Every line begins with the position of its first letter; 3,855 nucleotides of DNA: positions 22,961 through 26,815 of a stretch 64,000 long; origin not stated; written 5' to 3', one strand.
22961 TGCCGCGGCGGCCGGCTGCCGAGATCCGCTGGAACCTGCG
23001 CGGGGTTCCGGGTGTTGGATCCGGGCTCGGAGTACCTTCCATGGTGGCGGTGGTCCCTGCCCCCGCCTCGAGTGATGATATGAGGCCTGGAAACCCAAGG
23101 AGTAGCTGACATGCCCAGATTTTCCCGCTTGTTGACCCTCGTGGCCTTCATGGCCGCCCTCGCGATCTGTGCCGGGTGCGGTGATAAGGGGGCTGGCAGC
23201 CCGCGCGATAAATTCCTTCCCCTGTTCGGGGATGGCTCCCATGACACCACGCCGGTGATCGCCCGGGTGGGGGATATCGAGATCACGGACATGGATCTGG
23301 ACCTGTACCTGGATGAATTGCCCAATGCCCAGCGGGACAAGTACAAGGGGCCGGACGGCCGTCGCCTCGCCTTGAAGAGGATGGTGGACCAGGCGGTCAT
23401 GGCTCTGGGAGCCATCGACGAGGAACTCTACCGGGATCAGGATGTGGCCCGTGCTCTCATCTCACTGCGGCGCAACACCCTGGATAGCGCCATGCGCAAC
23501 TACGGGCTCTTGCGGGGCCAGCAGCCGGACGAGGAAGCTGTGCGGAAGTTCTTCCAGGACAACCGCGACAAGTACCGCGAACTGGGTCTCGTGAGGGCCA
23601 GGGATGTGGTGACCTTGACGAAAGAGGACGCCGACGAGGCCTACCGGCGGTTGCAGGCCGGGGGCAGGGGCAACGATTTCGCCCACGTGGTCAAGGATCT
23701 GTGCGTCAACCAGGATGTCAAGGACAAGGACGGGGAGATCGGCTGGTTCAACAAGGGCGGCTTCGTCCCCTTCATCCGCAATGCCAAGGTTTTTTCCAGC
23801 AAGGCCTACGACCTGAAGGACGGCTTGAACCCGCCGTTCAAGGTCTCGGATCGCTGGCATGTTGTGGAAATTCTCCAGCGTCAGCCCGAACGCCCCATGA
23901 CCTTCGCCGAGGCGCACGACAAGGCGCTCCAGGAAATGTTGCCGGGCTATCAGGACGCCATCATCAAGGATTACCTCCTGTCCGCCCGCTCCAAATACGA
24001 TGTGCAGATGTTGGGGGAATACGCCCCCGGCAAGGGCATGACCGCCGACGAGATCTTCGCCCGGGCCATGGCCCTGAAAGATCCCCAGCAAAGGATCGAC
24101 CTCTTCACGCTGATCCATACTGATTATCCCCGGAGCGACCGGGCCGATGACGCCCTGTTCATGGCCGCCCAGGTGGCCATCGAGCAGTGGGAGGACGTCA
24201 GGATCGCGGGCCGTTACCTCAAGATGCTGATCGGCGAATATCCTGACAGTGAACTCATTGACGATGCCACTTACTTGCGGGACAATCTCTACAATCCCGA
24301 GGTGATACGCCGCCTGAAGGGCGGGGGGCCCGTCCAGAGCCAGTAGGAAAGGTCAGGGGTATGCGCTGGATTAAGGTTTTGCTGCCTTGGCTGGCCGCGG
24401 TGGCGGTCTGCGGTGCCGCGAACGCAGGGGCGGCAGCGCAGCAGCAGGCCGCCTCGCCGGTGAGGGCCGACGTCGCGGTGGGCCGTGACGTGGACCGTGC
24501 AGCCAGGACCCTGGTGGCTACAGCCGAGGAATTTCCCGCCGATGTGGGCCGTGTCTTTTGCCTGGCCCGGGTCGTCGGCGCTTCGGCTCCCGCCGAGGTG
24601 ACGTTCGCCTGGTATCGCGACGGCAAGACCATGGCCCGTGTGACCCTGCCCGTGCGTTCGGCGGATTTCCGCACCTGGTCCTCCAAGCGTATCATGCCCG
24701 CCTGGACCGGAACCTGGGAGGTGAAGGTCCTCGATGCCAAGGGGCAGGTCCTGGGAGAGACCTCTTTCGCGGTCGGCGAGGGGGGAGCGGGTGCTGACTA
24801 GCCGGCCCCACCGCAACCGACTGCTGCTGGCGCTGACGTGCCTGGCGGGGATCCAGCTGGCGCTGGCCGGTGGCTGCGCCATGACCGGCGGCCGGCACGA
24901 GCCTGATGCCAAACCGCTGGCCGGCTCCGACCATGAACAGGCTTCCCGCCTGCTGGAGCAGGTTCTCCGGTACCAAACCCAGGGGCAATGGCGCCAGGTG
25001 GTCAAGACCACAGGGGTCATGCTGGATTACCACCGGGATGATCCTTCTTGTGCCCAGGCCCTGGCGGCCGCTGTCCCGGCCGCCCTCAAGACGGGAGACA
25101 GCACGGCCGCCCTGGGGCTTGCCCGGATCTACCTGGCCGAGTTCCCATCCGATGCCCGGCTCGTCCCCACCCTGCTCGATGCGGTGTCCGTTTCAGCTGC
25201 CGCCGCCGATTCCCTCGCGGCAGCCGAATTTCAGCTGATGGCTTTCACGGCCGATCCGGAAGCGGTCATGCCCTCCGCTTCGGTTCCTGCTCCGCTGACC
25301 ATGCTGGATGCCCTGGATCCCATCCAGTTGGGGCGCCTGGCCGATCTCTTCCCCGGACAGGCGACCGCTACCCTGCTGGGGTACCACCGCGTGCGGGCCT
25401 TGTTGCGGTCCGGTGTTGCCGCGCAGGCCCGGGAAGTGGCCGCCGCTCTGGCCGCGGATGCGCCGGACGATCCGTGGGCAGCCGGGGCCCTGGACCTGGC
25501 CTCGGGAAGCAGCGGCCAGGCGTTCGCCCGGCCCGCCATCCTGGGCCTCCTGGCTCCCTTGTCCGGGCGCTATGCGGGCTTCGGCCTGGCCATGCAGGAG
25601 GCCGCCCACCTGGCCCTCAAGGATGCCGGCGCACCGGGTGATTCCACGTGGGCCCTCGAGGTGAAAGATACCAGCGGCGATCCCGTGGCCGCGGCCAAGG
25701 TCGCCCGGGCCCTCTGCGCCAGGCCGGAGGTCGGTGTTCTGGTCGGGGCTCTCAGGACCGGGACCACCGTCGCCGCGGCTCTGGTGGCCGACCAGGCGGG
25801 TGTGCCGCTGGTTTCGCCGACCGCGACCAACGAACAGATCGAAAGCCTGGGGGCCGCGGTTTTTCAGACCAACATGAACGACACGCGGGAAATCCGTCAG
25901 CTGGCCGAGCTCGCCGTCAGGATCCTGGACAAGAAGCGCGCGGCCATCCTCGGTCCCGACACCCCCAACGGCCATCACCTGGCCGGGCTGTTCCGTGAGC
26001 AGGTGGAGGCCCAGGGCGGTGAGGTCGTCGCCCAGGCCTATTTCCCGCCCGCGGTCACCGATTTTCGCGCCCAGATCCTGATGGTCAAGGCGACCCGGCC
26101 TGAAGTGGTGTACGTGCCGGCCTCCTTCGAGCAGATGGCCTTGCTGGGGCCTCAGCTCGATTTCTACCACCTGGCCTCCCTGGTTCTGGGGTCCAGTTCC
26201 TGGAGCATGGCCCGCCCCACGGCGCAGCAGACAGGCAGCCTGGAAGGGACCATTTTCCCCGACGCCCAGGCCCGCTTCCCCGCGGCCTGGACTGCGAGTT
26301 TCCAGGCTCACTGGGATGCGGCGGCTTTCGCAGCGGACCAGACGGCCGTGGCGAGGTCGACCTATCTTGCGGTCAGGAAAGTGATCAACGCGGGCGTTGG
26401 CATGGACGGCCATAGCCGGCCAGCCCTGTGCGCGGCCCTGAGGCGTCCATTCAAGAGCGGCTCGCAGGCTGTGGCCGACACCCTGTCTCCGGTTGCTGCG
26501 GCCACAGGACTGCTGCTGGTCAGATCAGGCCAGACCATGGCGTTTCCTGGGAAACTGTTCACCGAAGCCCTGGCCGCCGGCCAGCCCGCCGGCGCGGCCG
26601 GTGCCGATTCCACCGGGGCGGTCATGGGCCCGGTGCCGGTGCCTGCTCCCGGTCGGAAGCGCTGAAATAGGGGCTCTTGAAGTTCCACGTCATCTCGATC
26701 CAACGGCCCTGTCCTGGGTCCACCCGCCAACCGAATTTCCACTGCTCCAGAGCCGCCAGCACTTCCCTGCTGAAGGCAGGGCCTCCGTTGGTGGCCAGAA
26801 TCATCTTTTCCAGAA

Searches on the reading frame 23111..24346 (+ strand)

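Call 16: search_protein_families(library=pfam, proteins=[window:23111-24346:+], max_evalue=0.0001)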
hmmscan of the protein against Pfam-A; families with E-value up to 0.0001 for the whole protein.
window:23111-24346:+ (411 aa): 1 family
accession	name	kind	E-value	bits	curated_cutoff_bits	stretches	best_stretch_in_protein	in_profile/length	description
PF13145.12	Rotamase_2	-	3.3e-12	47.7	27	1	139-269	1-120/121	PPIC-type PPIASE domain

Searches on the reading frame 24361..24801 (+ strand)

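Call 63: search_protein_families(library=pfam, proteins=[window:24361-24801:+], max_evalue=0.001)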
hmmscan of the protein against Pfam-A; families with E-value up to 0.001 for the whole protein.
window:24361-24801:+ (146 aa): 1 family
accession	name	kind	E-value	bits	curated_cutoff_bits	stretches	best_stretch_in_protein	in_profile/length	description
PF11141.13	DUF2914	-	6.5e-21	74.3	23.6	1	79-138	3-62/62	Protein of unknown function (DUF2914)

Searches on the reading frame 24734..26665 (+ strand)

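Call 16: search_protein_families(library=pfam, proteins=[window:24734-26665:+], max_evalue=0.0001)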
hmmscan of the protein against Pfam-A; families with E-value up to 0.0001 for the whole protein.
window:24734-26665:+ (643 aa): 3 families
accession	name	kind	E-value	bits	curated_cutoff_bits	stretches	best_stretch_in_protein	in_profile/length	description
PF13458.12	Peripla_BP_6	-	8.6e-31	108.3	31.7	1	270-570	4-309/343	Periplasmic binding protein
PF01094.35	ANF_receptor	-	2e-08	34.2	25.4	1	288-467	3-189/353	Receptor family ligand binding region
PF13433.12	Peripla_BP_5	-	1.6e-07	31.2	27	1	271-460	4-193/363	Periplasmic binding protein domain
